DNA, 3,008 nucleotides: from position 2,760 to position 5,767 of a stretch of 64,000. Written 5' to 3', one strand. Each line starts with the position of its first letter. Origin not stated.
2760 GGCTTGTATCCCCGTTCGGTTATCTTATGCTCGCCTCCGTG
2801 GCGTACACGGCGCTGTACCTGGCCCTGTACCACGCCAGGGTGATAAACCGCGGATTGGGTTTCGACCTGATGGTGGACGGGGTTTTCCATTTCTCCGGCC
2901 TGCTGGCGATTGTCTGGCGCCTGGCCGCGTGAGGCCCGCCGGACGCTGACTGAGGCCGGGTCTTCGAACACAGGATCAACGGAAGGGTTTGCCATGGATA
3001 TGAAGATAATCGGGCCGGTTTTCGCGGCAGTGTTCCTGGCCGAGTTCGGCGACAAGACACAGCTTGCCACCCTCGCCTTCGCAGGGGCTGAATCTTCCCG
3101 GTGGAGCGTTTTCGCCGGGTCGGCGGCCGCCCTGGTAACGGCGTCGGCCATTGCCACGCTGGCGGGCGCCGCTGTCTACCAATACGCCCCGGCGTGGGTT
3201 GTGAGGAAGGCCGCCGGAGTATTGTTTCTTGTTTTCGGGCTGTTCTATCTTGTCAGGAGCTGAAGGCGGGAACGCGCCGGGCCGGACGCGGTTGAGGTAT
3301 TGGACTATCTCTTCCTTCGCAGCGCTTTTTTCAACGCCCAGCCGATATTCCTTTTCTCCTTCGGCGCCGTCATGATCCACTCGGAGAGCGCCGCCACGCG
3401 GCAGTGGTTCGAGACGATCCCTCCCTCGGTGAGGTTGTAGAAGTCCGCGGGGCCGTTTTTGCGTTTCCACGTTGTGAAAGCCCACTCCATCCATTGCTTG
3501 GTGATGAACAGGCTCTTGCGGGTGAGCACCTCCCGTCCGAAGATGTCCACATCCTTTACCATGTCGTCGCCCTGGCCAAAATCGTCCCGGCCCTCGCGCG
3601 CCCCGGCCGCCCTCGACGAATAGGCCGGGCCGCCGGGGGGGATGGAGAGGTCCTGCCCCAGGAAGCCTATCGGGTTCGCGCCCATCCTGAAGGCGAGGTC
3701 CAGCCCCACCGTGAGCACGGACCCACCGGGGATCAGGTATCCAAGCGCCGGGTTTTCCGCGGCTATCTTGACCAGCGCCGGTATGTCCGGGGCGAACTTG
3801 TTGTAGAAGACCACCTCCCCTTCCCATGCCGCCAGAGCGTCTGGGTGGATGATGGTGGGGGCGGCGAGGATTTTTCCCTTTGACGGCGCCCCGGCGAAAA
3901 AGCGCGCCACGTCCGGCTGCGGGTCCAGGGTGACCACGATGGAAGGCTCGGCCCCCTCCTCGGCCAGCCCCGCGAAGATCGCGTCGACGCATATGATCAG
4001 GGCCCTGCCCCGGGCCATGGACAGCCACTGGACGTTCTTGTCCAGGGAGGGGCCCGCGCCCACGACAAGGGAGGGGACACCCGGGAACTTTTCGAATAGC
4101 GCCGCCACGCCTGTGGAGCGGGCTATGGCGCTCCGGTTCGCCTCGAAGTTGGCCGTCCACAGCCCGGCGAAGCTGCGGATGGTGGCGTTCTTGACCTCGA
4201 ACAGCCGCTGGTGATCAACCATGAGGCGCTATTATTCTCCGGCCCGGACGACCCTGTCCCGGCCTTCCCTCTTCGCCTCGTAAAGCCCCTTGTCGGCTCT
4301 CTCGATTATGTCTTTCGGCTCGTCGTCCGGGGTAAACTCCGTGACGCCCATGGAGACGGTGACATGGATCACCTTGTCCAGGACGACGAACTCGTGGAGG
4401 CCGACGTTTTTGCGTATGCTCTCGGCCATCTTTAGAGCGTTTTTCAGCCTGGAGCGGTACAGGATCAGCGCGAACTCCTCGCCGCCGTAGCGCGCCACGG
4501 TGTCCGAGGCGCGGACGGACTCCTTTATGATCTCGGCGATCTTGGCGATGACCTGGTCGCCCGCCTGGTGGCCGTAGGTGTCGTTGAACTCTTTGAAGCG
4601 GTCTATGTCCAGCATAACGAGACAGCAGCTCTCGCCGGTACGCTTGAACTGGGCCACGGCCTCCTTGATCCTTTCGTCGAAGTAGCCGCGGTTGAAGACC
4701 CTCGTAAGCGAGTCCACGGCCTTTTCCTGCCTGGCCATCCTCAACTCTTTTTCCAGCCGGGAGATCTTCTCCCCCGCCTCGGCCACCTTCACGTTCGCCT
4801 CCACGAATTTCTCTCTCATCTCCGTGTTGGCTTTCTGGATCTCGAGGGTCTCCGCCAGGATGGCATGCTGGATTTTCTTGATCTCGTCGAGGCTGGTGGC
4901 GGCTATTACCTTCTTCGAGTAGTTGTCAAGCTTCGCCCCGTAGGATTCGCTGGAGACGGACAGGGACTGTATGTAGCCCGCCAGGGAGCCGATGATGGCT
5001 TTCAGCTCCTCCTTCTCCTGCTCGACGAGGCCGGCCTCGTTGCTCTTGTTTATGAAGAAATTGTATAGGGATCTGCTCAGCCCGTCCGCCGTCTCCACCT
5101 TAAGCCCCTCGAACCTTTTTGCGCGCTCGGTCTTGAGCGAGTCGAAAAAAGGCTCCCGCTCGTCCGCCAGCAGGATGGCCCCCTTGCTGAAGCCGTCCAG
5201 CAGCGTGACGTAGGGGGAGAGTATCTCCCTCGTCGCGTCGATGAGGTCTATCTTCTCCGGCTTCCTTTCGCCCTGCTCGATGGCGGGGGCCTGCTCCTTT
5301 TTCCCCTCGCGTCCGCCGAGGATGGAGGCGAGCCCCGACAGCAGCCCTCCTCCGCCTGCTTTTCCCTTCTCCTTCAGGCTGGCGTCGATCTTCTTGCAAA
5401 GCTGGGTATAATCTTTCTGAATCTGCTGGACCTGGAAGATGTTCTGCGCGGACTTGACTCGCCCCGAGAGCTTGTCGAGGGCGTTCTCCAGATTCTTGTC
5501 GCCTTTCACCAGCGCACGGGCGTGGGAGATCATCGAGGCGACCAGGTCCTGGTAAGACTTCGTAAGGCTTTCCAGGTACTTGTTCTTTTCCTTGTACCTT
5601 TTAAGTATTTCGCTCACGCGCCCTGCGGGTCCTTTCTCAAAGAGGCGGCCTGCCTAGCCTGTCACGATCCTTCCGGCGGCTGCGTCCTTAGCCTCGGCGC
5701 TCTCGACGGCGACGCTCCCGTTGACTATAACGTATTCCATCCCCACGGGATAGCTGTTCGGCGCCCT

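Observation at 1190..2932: IspH (HMBPP reductase) fused in-frame to a UbiA-like polytopic prenyltransferase domain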

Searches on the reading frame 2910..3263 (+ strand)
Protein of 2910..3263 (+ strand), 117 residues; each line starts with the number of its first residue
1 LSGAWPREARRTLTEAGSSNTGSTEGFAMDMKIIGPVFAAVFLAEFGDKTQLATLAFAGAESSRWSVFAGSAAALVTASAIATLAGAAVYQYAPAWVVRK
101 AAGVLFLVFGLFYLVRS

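Call 24: search_protein_families(library=pfam, proteins=[window:2910-3263:+], max_evalue=0.001)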
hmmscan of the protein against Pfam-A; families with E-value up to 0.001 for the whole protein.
window:2910-3263:+ (117 aa): 1 family
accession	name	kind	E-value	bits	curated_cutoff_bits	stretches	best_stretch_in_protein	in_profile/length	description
PF01169.24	GDT1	-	2.2e-21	76.4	27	1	37-110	3-75/75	Divalent cation/proton antiporter GDT1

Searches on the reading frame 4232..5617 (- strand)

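Call 24: search_protein_families(library=pfam, proteins=[window:4232-5617:-], max_evalue=0.001)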
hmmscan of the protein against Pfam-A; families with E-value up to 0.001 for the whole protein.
window:4232-5617:- (461 aa): 1 family
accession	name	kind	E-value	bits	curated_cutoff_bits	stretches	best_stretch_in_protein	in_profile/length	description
PF00990.26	GGDEF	-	1.7e-46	158.3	23.8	1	300-455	2-161/161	Diguanylate cyclase, GGDEF domain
